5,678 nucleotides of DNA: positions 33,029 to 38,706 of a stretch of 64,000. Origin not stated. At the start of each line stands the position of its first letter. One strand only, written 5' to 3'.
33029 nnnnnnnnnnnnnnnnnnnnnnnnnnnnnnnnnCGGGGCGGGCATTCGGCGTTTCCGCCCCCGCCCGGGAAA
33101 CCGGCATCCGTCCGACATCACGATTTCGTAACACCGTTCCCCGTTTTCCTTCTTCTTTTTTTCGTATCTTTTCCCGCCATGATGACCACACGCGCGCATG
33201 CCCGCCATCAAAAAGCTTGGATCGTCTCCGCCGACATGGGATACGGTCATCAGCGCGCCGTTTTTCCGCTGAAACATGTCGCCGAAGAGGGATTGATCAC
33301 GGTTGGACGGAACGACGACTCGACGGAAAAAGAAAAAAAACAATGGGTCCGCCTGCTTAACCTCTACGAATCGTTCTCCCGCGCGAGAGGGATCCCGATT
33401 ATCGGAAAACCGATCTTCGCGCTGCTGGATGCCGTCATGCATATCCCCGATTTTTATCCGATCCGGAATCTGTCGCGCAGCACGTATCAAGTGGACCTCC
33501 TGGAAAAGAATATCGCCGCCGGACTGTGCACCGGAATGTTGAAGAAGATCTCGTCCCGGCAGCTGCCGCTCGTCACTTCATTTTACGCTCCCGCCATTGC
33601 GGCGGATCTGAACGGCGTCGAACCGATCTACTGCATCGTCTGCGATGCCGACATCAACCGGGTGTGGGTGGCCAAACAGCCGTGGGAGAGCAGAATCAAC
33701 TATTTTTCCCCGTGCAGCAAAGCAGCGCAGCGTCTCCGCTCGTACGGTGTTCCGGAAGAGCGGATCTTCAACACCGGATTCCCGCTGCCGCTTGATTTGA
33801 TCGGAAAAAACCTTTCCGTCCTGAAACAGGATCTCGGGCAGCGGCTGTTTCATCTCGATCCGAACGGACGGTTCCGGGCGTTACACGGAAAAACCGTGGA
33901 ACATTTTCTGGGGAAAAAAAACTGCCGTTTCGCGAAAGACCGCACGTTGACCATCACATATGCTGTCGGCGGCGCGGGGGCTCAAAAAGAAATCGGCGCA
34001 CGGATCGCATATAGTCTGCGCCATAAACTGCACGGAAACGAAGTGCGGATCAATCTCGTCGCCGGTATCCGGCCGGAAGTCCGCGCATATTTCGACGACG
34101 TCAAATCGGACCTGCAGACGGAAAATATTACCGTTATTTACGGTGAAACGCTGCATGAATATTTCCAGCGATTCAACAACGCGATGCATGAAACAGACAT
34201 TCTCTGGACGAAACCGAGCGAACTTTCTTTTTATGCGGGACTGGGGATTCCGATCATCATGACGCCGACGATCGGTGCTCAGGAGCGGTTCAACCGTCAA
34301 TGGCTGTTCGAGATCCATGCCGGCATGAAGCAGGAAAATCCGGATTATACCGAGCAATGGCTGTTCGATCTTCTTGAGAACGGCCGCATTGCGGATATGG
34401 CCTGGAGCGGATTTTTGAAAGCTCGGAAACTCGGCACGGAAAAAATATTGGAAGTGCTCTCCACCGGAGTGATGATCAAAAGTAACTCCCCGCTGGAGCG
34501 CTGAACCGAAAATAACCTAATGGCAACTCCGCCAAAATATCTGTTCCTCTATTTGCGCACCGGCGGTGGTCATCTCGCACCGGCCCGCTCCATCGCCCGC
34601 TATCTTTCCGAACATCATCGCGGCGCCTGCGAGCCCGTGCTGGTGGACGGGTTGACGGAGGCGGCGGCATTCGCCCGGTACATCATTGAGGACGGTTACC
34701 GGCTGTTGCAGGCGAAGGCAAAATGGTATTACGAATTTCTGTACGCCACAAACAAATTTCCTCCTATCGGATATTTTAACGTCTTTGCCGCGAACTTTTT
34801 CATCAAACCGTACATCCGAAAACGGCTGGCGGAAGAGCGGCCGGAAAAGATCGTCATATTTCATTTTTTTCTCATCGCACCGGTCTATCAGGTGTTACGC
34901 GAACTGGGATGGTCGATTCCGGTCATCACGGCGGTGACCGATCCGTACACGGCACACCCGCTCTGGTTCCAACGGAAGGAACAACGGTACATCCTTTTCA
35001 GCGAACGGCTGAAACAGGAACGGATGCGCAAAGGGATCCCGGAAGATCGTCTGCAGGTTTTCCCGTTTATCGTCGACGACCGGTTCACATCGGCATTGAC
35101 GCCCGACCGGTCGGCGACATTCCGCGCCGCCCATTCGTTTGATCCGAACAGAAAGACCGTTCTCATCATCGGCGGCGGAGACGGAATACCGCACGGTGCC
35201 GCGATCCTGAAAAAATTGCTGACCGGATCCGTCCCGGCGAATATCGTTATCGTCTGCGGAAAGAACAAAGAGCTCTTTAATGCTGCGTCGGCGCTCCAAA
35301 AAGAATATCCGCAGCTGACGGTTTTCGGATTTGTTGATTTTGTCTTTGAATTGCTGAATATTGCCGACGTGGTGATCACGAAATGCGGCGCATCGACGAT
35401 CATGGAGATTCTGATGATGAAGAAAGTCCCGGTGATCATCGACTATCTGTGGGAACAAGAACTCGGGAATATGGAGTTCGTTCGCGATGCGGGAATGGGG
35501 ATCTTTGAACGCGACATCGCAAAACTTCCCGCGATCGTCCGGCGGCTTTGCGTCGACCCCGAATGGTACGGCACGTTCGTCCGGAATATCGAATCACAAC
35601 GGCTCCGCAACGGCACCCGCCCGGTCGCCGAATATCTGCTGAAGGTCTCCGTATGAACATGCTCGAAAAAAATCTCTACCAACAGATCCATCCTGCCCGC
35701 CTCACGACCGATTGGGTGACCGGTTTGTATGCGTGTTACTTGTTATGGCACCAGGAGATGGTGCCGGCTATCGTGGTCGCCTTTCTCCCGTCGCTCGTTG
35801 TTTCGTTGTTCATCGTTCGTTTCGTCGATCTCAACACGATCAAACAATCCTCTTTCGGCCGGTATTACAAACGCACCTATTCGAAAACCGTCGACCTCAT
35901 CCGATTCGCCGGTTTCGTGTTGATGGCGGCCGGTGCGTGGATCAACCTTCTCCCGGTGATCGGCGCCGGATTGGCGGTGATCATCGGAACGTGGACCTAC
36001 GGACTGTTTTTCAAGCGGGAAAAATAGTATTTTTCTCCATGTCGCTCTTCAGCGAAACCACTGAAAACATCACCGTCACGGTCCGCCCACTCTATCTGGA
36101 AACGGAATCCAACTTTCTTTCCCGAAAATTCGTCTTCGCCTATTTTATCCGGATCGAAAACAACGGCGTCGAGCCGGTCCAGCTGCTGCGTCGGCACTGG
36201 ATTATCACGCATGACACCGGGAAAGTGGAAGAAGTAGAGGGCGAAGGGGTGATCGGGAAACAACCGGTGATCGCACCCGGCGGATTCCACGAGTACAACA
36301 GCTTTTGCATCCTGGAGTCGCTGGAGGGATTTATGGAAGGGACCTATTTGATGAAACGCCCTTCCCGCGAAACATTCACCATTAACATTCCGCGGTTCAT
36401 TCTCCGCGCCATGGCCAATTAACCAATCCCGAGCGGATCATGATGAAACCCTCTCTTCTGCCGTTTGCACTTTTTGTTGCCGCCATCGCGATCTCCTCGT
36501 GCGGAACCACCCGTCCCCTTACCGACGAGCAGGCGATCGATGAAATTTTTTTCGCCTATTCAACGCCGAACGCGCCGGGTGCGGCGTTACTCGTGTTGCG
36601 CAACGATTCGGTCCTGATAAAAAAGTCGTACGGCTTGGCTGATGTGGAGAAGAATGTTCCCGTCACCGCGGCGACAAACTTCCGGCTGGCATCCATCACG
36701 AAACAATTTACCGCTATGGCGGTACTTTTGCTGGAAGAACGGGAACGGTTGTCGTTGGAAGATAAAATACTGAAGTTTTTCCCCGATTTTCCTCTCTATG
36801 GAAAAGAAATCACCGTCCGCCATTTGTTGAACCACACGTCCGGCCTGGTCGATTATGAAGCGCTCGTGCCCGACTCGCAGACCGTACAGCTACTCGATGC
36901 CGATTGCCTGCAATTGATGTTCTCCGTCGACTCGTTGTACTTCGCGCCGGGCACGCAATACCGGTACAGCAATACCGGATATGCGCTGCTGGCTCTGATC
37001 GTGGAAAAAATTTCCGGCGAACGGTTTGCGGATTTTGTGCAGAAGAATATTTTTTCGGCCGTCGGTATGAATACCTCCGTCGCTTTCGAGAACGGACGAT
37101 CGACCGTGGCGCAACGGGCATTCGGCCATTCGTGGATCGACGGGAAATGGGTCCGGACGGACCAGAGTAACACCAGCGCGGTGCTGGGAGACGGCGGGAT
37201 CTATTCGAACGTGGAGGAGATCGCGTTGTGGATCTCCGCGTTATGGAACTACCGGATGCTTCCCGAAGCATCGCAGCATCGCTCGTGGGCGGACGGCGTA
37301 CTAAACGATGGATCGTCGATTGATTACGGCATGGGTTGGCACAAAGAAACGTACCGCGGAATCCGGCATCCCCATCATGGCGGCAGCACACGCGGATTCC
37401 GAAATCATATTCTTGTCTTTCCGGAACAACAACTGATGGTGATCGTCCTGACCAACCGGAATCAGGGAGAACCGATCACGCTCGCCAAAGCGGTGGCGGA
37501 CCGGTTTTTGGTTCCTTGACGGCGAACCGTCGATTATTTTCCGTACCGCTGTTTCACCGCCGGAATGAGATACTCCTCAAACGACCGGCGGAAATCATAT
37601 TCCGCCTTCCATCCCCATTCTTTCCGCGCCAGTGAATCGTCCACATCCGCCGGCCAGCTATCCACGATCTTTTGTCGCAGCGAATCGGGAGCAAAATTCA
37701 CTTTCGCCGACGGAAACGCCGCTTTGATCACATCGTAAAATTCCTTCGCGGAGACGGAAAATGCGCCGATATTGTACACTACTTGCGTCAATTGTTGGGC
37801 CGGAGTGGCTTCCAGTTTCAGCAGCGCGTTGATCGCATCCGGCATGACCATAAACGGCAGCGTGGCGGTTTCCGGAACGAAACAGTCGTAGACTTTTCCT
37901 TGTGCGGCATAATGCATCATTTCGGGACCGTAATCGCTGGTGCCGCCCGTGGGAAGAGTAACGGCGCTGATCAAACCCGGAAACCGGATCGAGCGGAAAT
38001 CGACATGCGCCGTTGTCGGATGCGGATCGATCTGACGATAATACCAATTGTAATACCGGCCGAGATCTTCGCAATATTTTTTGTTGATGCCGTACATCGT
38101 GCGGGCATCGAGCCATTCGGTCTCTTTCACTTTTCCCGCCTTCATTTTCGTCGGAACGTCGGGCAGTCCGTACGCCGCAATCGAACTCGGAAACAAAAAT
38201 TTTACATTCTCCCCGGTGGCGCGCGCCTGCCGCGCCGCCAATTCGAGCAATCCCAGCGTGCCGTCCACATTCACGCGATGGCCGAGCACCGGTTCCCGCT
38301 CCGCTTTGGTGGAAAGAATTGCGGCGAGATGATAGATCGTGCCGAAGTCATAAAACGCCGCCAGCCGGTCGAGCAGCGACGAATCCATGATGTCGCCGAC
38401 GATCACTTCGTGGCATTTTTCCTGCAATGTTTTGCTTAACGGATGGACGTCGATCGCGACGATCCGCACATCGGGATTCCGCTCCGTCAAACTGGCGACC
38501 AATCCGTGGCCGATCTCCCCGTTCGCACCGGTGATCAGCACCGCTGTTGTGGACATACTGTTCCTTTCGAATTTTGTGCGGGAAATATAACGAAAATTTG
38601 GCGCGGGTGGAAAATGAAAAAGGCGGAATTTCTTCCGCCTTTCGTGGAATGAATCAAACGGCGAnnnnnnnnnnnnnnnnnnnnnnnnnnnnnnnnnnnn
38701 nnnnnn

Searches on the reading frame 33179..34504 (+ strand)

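Call 43: search_protein_families(library=pfam, proteins=[window:33179-34504:+], max_evalue=0.001)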
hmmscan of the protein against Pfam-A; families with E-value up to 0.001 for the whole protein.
window:33179-34504:+ (441 aa): 1 family
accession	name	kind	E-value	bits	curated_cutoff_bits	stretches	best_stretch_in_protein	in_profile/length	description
PF22053.2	DUF6938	-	1.2e-11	45.2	27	1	301-396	107-200/236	Domain of unknown function (DUF6938)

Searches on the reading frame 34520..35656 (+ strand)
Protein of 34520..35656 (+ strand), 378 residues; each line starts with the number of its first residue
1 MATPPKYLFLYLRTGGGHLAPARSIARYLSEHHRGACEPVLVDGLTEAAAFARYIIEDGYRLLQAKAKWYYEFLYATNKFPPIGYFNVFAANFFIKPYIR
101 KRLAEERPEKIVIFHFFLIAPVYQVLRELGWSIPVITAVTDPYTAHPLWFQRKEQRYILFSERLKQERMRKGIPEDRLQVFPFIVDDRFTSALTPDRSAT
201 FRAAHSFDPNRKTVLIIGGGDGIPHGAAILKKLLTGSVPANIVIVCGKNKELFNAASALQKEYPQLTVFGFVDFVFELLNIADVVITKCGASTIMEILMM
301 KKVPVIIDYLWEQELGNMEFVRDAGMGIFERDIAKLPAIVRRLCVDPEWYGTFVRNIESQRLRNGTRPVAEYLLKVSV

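Call 43: search_protein_families(library=pfam, proteins=[window:34520-35656:+], max_evalue=0.001)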
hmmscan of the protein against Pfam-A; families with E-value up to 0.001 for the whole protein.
window:34520-35656:+ (378 aa): 2 families
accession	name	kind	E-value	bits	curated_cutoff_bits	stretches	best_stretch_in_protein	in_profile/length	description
PF06925.17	MGDG_synth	-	2.3e-14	54.3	25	1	18-181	1-165/169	Monogalactosyldiacylglycerol (MGDG) synthase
PF04101.22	Glyco_tran_28_C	-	8.5e-09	36.1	22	1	232-311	23-101/166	Glycosyltransferase family 28 C-terminal domain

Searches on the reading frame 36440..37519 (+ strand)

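Call 43: search_protein_families(library=pfam, proteins=[window:36440-37519:+], max_evalue=0.001)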
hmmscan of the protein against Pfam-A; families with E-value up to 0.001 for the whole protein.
window:36440-37519:+ (359 aa): 1 family
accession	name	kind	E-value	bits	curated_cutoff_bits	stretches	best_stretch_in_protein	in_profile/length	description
PF00144.29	Beta-lactamase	-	1e-59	202.8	27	1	43-346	12-316/329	Beta-lactamase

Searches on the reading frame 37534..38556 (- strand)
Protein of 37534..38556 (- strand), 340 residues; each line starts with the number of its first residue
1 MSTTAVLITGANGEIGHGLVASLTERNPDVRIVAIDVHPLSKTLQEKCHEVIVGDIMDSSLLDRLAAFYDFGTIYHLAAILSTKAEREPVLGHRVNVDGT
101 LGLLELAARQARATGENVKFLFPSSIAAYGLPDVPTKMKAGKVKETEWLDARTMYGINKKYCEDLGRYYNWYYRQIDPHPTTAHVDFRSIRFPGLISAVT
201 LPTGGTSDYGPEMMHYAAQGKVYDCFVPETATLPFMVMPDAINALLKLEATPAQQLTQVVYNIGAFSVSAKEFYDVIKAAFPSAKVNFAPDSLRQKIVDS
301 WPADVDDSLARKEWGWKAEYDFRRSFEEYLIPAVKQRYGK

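Call 43: search_protein_families(library=pfam, proteins=[window:37534-38556:-], max_evalue=0.001)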
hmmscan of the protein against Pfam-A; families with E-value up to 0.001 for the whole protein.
window:37534-38556:- (340 aa): 7 families
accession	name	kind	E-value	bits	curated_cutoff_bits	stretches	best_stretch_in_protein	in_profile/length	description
PF01370.27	Epimerase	-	1.3e-20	74.3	20.9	1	6-264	1-240/240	NAD dependent epimerase/dehydratase family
PF16363.11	GDP_Man_Dehyd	-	2.8e-19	70.2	27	1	7-171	1-169/332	GDP-mannose 4,6 dehydratase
PF01073.25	3Beta_HSD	-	3.1e-08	33.4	22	1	7-164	1-155/280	3-beta hydroxysteroid dehydrogenase/isomerase family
PF02719.21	Polysacc_synt_2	-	2.2e-07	30.8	20.2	1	6-109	1-117/293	Polysaccharide biosynthesis protein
PF07993.18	NAD_binding_4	-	9.9e-06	25.3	20.1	0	31-139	41-149/258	Male sterility protein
PF04321.23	RmlD_sub_bind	-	1.7e-05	24.5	27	1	6-109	3-91/287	RmlD substrate binding domain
PF05368.20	NmrA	-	0.00017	21.7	27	1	4-64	3-65/298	NmrA-like family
